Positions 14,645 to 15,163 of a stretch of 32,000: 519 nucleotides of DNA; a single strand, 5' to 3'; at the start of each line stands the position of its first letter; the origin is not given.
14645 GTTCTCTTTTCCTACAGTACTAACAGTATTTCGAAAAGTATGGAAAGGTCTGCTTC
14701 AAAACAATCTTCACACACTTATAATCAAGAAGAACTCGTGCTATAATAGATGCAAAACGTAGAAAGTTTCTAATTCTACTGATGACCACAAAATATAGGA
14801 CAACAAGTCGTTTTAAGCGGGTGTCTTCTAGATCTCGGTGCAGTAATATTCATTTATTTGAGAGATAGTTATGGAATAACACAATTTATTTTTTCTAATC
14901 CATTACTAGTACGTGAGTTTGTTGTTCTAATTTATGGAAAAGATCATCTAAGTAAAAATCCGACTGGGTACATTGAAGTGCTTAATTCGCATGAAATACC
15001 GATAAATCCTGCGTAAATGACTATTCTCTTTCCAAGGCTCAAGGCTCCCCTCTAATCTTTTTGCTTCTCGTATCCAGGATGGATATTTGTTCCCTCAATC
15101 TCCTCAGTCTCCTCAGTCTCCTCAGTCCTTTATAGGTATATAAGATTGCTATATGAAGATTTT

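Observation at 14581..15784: aspS (aspartyl-tRNA synthetase) is a shrunken pseudogene immediately downstream of tRNA-Asp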

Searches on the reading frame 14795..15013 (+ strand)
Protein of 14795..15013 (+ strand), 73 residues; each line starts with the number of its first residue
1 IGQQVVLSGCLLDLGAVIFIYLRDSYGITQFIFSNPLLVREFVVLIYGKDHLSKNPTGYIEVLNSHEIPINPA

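Call 9: search_solved_structures(query=window:14795-15013:+, max_evalue=1, show_alignments=2)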
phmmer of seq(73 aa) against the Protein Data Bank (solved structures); distinct sequences matched with E-value up to 1: 6.
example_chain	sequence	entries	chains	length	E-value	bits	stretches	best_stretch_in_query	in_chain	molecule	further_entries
6wom_A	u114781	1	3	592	0.00071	23.1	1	3-64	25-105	Aspartate--tRNA ligase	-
5w25_A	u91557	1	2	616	0.02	18.5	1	2-37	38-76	Aspartate--tRNA(Asp/Asn) ligase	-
1eqr_A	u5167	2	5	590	0.16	15.6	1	1-34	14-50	ASPARTYL-TRNA SYNTHETASE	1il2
1c0a_A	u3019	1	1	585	0.17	15.6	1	1-34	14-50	ASPARTYL TRNA SYNTHETASE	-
4rmf_A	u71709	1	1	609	0.49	14.1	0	2-35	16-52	Aspartate--tRNA(Asp/Asn) ligase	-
4o2d_A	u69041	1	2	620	0.5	14.1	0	2-35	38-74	Aspartate--tRNA ligase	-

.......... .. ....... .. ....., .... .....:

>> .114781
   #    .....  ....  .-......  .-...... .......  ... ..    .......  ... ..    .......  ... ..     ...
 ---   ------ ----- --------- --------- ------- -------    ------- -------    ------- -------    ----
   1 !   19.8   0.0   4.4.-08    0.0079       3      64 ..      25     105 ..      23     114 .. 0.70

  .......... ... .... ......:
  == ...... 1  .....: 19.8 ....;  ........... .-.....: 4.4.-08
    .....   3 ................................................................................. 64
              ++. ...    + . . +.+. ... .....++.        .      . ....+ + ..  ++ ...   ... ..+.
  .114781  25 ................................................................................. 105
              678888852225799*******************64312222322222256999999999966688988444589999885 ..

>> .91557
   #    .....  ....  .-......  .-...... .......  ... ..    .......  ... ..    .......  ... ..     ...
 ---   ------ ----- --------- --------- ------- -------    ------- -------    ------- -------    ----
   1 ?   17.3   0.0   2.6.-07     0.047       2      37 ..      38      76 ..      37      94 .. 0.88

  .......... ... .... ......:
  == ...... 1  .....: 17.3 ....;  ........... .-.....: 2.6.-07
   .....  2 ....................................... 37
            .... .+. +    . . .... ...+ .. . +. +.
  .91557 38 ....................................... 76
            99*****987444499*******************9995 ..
